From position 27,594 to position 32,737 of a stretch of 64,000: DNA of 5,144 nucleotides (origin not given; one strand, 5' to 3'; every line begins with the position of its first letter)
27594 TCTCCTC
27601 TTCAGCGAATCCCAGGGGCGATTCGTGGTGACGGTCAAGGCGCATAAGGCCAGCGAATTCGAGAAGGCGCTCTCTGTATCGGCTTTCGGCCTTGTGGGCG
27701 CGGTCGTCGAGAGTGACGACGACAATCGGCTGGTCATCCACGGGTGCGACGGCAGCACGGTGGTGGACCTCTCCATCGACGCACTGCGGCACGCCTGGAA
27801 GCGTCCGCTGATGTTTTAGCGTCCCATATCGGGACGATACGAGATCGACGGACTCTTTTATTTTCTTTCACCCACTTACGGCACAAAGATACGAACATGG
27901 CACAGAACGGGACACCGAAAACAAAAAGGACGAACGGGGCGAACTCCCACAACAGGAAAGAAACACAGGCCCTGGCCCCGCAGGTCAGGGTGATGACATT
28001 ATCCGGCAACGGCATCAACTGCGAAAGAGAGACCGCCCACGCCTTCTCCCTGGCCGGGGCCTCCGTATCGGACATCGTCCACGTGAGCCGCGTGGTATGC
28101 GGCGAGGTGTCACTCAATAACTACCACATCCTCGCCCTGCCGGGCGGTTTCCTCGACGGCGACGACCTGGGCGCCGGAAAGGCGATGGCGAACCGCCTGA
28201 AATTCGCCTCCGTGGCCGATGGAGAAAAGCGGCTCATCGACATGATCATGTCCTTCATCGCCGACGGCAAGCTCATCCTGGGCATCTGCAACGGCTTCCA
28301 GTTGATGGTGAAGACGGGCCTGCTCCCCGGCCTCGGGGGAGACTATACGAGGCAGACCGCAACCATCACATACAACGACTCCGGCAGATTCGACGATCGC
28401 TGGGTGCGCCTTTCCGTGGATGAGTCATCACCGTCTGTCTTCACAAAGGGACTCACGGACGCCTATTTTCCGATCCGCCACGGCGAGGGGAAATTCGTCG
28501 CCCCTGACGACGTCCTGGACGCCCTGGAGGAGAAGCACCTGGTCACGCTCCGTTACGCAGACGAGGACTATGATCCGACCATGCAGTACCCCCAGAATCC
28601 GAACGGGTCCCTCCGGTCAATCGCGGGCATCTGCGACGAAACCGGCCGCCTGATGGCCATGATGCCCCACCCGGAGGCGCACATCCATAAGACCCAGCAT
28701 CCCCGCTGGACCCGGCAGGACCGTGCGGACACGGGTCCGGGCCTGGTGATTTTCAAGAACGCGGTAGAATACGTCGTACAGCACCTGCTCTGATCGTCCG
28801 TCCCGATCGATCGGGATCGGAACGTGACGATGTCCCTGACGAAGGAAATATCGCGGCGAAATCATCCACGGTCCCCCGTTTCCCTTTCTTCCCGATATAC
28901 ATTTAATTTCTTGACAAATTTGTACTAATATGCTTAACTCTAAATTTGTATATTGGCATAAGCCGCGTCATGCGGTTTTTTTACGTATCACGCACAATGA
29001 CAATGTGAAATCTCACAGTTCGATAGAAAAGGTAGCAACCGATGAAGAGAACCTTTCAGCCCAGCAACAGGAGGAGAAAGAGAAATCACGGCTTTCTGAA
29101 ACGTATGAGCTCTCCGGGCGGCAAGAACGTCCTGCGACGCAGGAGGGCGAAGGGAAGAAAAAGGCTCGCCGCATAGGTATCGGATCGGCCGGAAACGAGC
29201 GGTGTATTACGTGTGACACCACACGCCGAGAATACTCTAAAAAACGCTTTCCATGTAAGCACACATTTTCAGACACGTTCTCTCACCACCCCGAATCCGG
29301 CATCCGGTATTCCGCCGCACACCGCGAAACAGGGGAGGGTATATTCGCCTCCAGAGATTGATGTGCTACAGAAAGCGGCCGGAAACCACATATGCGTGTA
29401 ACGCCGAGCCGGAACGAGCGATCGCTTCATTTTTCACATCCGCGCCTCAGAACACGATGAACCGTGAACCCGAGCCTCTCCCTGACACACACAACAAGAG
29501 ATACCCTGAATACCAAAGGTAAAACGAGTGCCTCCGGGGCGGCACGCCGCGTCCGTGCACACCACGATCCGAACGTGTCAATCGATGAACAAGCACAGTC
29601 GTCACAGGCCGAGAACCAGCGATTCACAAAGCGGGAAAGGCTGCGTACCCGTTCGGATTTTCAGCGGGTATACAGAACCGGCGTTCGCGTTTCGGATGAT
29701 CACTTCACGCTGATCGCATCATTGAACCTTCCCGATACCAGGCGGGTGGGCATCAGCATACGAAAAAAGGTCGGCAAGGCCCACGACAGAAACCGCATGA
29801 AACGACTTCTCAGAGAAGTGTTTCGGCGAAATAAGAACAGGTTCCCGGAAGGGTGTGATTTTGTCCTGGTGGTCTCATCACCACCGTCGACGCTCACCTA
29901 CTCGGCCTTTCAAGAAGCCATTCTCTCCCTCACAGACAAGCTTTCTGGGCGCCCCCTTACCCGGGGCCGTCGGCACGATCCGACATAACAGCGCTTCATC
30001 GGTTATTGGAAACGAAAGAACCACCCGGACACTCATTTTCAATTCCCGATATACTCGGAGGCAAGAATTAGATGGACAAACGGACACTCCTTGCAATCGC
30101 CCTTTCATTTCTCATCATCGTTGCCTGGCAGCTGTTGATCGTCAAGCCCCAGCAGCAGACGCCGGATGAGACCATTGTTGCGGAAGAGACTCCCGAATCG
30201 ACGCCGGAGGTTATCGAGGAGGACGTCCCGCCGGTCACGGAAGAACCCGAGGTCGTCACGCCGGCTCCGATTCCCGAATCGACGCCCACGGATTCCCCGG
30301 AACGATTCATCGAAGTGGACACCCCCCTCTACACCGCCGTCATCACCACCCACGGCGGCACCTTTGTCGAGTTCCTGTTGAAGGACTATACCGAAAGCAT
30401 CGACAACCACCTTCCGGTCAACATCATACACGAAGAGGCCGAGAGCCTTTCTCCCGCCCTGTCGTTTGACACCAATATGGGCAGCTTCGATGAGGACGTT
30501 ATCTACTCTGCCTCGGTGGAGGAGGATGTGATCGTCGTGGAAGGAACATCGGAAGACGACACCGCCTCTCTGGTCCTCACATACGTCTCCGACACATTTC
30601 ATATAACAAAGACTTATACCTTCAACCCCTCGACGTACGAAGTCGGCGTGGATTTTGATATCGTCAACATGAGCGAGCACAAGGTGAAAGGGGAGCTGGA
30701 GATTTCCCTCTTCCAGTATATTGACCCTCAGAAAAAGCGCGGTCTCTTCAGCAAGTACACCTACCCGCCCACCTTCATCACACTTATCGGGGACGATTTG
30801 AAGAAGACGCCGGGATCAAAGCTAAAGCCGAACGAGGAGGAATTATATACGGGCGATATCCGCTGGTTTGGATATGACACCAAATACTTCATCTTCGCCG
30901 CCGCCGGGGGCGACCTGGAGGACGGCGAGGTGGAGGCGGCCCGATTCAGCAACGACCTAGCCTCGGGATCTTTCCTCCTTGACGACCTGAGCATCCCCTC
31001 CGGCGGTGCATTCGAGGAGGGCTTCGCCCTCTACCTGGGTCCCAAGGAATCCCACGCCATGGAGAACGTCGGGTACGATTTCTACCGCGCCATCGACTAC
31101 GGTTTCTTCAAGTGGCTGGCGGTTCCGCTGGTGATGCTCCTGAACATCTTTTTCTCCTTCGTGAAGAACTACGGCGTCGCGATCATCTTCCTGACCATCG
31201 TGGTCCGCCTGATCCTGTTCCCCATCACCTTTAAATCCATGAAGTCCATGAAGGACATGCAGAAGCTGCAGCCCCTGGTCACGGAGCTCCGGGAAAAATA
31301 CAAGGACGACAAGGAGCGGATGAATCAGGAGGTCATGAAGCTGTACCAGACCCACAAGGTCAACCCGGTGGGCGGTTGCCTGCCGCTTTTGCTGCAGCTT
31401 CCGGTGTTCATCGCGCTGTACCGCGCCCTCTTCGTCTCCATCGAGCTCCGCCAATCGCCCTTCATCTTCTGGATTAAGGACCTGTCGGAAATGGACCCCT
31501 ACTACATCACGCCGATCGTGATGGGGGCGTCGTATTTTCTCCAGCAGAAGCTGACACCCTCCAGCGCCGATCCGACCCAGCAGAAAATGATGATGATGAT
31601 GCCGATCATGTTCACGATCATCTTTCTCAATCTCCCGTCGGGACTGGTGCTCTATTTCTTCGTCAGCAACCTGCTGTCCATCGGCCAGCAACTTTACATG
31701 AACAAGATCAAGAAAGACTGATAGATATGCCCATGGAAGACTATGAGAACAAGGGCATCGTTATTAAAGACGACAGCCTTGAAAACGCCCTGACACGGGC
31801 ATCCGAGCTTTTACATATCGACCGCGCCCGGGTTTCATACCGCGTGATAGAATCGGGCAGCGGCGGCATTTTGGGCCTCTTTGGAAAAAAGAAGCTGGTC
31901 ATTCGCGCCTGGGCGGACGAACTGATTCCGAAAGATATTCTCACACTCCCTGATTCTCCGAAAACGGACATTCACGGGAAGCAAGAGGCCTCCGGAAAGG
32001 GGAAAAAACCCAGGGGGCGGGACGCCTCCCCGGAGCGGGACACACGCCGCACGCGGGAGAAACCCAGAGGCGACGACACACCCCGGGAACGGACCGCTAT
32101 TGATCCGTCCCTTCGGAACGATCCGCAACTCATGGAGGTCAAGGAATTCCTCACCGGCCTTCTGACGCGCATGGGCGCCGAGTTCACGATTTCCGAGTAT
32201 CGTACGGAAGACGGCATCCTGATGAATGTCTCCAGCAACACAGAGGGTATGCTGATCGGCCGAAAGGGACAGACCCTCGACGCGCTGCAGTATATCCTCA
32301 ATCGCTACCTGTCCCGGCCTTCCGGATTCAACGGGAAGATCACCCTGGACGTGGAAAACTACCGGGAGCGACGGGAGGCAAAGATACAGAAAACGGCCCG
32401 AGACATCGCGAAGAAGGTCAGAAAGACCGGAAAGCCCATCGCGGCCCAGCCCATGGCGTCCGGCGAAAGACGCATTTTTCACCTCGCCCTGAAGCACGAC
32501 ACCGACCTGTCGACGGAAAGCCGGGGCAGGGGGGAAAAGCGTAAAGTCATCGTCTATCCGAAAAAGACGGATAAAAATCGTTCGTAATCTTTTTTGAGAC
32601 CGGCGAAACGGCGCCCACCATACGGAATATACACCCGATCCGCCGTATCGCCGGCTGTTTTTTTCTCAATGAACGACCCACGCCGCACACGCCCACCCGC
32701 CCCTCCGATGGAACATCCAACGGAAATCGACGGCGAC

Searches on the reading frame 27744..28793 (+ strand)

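Call 18: search_protein_families(library=pfam, proteins=[window:27744-28793:+], max_evalue=0.00001)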
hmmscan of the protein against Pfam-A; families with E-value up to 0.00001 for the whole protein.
window:27744-28793:+ (349 aa): 1 family
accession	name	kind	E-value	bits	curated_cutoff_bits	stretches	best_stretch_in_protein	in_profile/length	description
PF13507.12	GATase_5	-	2.5e-90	302.5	27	1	80-344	1-260/260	CobB/CobQ-like glutamine amidotransferase domain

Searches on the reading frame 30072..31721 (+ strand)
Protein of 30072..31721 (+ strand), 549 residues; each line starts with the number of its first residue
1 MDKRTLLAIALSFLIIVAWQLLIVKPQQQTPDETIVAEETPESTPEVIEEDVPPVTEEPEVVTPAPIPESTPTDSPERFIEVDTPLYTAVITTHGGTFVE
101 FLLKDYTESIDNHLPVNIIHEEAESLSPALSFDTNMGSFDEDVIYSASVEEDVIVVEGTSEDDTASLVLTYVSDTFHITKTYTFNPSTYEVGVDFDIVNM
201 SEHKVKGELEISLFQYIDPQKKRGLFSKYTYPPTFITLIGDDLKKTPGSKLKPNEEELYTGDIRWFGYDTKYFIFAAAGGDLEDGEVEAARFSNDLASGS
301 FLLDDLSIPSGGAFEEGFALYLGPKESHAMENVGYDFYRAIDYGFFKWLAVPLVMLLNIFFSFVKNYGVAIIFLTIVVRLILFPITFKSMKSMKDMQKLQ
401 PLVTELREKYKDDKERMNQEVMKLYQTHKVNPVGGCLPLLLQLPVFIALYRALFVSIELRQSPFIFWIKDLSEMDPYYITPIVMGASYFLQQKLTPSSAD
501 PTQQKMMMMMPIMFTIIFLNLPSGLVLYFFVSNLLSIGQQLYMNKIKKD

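Call 18: search_protein_families(library=pfam, proteins=[window:30072-31721:+], max_evalue=0.00001)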
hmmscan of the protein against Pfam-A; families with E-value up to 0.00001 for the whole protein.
window:30072-31721:+ (549 aa): 2 families
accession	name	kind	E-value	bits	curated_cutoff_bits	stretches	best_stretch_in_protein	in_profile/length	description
PF02096.25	60KD_IMP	-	7.1e-66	221.6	35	1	367-545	1-163/163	60Kd inner membrane protein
PF14849.12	YidC_periplas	-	6.3e-33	115.3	24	1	80-355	2-282/283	YidC periplasmic domain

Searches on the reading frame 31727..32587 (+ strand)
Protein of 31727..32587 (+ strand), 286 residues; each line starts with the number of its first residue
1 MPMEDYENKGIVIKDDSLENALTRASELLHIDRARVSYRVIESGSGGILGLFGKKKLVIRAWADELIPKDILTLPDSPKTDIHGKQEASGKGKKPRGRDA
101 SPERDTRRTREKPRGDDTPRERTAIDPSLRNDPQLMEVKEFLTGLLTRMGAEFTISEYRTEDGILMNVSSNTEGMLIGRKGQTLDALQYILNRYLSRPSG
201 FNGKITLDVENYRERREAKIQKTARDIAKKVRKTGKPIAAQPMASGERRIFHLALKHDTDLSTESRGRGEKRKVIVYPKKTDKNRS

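Call 18: search_protein_families(library=pfam, proteins=[window:31727-32587:+], max_evalue=0.00001)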
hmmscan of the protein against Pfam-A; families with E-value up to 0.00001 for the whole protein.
window:31727-32587:+ (286 aa): 3 families
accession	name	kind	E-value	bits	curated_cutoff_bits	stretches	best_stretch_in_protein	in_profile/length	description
PF01424.28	R3H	-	4.1e-15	56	26.8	1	220-278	3-60/60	R3H domain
PF14804.11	Jag_N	-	2.1e-11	44.5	25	1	17-62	5-49/50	Jag N-terminus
PF13083.13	KH_KhpA-B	-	1.6e-10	41.1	32.1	1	138-197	4-64/73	KhpA/KhpB, KH domain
